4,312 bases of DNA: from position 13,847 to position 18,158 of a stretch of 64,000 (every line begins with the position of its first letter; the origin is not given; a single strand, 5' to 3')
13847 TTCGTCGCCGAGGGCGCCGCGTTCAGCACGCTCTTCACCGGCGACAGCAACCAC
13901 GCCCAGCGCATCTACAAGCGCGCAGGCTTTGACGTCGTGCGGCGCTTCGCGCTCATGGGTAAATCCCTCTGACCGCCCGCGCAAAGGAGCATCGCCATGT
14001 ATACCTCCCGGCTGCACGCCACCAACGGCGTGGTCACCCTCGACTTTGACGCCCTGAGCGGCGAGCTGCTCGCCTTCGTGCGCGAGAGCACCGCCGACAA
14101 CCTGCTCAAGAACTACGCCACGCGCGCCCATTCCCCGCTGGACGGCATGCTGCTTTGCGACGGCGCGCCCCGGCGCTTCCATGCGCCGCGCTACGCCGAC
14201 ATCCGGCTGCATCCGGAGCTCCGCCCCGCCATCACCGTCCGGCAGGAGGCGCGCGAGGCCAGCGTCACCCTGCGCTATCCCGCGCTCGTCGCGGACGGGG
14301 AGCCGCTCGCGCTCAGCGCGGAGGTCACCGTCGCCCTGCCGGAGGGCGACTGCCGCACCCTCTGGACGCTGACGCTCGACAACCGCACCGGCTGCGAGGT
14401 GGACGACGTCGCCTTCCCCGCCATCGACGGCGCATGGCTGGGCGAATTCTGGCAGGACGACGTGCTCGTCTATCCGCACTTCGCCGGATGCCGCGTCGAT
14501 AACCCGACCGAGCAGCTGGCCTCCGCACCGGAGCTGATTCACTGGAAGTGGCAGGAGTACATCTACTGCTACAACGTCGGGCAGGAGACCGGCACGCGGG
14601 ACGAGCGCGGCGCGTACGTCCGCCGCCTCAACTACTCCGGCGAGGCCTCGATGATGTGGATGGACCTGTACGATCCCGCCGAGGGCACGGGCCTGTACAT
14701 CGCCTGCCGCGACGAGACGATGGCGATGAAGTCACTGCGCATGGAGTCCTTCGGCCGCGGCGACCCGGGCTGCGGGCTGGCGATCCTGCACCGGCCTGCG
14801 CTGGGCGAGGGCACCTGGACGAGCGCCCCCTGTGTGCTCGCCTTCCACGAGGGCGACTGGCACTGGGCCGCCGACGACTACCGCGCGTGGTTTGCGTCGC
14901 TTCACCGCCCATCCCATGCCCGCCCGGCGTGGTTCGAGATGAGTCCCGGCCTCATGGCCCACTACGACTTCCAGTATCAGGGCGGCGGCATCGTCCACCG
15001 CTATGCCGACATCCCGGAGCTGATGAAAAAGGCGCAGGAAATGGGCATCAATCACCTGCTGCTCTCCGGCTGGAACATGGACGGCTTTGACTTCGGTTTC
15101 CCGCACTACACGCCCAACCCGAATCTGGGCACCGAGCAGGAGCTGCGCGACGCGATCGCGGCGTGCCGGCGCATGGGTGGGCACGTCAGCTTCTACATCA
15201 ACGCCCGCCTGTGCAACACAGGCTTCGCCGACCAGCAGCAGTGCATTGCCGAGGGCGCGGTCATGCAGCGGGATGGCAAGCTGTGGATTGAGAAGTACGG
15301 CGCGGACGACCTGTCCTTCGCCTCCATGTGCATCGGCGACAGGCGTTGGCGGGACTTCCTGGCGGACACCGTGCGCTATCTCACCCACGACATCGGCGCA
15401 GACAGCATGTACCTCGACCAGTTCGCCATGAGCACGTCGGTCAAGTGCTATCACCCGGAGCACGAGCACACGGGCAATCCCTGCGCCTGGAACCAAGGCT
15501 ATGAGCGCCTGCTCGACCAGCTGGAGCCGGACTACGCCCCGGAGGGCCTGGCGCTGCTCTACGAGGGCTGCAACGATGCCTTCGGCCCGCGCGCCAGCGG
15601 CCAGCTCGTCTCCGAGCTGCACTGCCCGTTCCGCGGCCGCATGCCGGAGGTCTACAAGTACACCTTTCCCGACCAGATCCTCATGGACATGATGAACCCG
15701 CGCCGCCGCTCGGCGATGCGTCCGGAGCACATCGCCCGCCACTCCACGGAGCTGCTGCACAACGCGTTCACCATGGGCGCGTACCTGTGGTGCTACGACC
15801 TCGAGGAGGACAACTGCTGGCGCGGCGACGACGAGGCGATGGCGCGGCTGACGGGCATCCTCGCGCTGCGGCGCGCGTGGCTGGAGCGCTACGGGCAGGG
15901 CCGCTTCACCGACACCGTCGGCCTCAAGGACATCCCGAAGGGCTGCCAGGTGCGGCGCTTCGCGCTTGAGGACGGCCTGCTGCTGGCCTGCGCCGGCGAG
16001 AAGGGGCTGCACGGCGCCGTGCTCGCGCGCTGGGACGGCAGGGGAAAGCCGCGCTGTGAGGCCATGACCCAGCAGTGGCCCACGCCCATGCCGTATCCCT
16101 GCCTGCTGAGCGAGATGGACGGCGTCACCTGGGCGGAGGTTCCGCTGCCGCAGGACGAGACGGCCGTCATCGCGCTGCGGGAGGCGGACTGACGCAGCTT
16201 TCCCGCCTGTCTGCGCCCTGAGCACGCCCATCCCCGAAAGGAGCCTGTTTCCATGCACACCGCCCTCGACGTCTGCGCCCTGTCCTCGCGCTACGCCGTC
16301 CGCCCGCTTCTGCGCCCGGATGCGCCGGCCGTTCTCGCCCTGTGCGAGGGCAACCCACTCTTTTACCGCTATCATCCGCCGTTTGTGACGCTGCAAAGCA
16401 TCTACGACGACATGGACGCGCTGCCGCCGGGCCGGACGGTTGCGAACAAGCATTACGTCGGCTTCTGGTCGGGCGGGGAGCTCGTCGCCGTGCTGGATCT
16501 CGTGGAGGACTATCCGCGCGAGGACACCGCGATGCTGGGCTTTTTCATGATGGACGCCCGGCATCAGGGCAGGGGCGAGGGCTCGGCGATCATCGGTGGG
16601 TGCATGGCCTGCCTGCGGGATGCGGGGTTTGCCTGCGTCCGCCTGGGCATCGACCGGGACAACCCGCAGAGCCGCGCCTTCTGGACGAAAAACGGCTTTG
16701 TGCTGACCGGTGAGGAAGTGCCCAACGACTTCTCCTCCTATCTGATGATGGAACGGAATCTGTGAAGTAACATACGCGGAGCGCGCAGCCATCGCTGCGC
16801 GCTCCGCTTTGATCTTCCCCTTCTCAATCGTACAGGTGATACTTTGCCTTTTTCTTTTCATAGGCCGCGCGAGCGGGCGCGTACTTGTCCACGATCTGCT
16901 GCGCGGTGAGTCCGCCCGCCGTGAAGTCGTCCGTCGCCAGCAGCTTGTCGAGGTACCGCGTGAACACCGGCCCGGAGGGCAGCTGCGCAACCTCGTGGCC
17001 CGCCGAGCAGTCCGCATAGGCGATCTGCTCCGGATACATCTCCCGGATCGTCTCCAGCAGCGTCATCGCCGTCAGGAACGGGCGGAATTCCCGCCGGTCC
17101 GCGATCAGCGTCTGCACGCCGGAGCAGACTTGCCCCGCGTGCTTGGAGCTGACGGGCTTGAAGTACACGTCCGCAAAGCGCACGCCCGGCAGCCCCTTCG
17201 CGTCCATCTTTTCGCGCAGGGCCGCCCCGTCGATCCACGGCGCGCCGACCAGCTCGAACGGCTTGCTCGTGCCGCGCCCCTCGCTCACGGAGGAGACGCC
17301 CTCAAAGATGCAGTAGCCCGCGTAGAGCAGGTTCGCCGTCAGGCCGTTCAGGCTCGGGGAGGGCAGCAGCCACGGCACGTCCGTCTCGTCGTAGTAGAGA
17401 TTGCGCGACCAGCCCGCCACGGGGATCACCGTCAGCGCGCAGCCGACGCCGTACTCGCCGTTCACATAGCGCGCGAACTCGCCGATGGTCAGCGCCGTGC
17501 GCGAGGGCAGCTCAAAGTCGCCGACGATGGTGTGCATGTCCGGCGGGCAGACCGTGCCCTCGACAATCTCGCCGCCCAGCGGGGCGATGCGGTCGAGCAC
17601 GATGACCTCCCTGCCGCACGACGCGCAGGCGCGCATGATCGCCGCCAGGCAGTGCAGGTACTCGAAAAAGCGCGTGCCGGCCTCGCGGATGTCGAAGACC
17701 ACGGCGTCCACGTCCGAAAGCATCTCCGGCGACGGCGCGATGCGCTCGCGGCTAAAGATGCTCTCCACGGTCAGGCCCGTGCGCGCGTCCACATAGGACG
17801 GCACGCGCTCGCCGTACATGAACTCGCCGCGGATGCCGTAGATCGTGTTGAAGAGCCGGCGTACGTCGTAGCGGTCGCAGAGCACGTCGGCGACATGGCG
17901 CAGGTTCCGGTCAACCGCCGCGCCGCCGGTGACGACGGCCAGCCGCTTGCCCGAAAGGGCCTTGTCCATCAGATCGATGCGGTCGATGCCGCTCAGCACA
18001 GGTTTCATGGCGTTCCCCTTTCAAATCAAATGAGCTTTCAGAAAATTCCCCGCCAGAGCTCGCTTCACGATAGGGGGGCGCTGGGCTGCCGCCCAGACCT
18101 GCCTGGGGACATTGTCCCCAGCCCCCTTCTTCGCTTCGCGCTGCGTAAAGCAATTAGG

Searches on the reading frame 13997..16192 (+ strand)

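Call 69: search_protein_families(library=pfam, proteins=[window:13997-16192:+], max_evalue=0.00001)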
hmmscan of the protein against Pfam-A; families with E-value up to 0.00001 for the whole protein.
window:13997-16192:+ (731 aa): 1 family
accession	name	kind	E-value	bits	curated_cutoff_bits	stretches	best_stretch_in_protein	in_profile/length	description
PF19773.5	DUF6259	-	5.5e-31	108.2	28.7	1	279-529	7-256/300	Domain of unknown function (DUF6259)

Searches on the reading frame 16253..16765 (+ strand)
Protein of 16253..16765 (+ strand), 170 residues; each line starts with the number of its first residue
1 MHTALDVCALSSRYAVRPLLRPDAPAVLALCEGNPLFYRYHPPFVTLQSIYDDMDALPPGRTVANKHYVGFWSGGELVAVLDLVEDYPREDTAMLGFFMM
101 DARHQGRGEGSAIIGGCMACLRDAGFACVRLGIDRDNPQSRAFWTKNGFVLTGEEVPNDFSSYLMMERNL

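Call 66: search_protein_families(library=pfam, proteins=[window:16253-16765:+], max_evalue=0.001)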
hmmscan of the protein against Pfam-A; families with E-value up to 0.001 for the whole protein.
window:16253-16765:+ (170 aa): 4 families
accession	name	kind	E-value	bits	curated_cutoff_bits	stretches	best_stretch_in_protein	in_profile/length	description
PF00583.31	Acetyltransf_1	-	7.6e-10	39.5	20.7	1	64-149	31-116/116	Acetyltransferase (GNAT) family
PF13673.13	Acetyltransf_10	-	0.00015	22.2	23.6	1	65-169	30-127/128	Acetyltransferase (GNAT) domain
PF13302.13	Acetyltransf_3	-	0.00018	22.6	25.4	1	16-150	4-138/138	Acetyltransferase (GNAT) domain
PF13508.13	Acetyltransf_7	-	0.00099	19.9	27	0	72-150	9-83/84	Acetyltransferase (GNAT) domain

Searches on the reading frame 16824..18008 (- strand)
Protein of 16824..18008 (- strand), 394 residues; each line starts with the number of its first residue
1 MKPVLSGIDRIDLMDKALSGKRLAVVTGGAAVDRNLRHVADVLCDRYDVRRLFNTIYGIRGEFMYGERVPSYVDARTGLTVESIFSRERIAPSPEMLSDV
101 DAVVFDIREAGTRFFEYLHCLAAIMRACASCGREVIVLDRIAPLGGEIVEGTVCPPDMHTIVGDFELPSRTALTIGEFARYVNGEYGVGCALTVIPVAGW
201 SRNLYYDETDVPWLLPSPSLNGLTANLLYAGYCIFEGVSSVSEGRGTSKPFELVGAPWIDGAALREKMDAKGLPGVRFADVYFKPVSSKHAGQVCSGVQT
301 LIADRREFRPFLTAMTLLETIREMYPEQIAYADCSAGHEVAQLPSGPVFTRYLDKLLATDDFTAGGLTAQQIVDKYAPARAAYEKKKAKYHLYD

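Call 69: search_protein_families(library=pfam, proteins=[window:16824-18008:-], max_evalue=0.00001)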
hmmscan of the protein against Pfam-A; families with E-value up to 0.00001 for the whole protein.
window:16824-18008:- (394 aa): 2 families
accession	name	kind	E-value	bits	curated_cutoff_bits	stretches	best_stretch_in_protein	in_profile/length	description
PF07075.17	NamZ_N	-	1.2e-58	198.4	26.9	1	24-222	2-201/203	Exo-beta-N-acetylmuramidase NamZ, N-terminal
PF20732.2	NamZ_C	-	1.1e-42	146.9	25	1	227-393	1-152/152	Exo-beta-N-acetylmuramidase NamZ, C-terminal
